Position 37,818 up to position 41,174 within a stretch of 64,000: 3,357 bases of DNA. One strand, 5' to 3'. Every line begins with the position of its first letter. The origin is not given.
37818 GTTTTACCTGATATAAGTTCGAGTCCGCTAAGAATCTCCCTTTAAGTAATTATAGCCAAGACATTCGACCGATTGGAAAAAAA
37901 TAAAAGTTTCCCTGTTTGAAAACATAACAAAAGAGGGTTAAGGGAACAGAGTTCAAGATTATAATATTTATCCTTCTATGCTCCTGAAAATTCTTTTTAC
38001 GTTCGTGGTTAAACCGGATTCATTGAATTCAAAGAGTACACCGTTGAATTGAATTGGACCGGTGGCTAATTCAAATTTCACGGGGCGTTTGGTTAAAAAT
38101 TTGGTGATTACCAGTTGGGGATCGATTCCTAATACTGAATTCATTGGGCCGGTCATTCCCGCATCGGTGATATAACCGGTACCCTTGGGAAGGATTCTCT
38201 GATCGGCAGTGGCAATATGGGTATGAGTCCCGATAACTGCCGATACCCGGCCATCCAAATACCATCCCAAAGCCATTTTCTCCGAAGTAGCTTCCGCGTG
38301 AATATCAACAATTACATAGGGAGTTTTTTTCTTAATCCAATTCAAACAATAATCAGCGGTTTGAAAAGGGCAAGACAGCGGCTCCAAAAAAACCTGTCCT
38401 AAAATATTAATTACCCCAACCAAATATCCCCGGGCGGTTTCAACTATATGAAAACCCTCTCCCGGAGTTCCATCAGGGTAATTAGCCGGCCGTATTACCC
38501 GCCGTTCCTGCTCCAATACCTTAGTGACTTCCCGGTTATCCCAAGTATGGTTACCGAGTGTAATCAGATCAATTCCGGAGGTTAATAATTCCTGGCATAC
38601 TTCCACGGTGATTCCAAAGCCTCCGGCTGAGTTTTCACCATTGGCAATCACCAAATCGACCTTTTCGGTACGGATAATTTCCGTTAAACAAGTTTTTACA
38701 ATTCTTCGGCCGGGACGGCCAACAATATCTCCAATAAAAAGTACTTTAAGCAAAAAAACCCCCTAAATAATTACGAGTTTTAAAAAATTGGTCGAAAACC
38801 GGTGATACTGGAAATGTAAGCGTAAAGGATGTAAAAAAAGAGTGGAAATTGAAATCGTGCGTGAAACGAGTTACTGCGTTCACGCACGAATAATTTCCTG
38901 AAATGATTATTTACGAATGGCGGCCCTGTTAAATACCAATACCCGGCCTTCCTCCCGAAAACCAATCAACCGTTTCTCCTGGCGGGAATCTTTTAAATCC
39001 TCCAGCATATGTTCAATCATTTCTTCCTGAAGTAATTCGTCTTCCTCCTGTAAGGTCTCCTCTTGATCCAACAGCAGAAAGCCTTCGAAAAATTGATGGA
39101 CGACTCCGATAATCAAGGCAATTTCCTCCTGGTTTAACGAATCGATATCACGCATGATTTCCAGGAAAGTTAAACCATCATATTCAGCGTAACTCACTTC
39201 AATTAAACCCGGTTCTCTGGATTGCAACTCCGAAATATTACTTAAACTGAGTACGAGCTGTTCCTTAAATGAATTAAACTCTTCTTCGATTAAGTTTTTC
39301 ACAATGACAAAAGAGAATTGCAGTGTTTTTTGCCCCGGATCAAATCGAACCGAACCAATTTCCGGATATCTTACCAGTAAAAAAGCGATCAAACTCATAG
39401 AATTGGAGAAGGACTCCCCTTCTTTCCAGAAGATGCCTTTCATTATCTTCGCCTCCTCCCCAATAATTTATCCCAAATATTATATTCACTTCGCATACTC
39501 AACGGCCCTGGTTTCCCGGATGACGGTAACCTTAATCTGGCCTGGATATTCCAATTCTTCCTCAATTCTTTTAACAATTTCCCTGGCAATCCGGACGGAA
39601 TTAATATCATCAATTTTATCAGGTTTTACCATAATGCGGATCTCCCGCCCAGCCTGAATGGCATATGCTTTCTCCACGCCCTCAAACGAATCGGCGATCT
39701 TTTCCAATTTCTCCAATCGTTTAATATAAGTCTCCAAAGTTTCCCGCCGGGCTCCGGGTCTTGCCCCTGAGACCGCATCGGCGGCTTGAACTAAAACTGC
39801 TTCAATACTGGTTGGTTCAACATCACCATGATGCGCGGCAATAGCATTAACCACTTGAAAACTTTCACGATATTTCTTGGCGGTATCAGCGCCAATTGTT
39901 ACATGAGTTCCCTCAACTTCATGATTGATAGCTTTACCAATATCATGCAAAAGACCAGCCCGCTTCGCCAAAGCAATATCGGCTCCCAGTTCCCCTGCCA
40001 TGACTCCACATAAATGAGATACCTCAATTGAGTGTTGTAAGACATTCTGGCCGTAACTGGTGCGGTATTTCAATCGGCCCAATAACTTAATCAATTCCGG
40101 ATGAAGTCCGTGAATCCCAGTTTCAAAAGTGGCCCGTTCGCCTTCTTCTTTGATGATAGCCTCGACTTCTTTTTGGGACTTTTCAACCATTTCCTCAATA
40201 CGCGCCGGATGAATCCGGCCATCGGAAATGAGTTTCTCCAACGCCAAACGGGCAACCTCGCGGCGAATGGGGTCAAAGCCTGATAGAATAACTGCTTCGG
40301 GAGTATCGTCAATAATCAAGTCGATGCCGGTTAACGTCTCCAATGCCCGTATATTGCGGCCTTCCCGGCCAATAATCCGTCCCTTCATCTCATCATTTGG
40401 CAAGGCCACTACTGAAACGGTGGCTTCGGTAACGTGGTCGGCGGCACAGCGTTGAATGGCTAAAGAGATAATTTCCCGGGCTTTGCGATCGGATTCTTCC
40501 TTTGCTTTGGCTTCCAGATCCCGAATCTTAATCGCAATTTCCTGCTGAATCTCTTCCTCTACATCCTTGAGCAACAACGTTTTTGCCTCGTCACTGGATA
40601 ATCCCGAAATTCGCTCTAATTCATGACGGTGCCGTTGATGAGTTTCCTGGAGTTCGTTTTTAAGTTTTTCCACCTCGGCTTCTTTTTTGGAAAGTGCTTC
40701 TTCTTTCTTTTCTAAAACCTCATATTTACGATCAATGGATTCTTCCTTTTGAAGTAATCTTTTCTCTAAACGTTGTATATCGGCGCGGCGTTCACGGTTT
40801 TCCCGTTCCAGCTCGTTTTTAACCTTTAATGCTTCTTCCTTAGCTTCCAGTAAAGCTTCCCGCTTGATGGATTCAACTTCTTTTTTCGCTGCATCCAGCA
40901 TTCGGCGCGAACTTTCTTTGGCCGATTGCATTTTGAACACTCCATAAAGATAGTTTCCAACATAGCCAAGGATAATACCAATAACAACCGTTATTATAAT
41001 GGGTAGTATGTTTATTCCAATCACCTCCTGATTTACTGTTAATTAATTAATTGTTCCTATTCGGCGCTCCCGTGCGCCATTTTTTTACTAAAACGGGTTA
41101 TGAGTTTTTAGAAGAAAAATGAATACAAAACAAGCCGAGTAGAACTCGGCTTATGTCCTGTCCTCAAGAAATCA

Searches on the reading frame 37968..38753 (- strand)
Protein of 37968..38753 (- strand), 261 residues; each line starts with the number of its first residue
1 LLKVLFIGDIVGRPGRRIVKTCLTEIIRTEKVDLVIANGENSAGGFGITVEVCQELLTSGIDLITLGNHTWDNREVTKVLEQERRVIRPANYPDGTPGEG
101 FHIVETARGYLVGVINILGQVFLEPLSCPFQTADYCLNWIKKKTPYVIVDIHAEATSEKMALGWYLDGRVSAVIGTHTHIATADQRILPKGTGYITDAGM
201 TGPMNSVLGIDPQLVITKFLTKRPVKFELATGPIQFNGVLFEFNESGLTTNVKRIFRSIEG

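Call 12: search_protein_families(library=pfam, max_evalue=0.001, proteins=[window:37968-38753:-])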
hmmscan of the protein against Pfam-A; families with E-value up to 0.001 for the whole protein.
window:37968-38753:- (261 aa): 2 families
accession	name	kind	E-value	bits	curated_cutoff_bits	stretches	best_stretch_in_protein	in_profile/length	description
PF13277.11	YmdB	-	9.7e-107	356.4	27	1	5-255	1-253/253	YmdB-like protein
PF00149.33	Metallophos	-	3.5e-12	47.6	21.5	1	2-180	1-190/191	Calcineurin-like phosphoesterase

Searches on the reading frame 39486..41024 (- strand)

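Call 12: search_protein_families(library=pfam, max_evalue=0.001, proteins=[window:39486-41024:-])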
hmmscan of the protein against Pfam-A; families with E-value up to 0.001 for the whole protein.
window:39486-41024:- (512 aa): 5 families
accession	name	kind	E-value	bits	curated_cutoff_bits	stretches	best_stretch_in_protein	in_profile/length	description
PF12072.13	RNase_Y_N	-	3.1e-62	210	32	1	6-197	3-201/201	RNase Y N-terminal region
PF01966.28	HD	-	5.1e-19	69.1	22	1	328-419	1-114/116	HD domain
PF00013.35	KH_1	-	7.9e-07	29.2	21.5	1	207-263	5-65/66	KH domain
PF08668.18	HDOD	-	0.00047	20.2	22.9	0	327-382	94-150/196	HDOD domain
PF13083.13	KH_KhpA-B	-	0.0005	20.4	32.1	1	204-232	30-58/73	KhpA/KhpB, KH domain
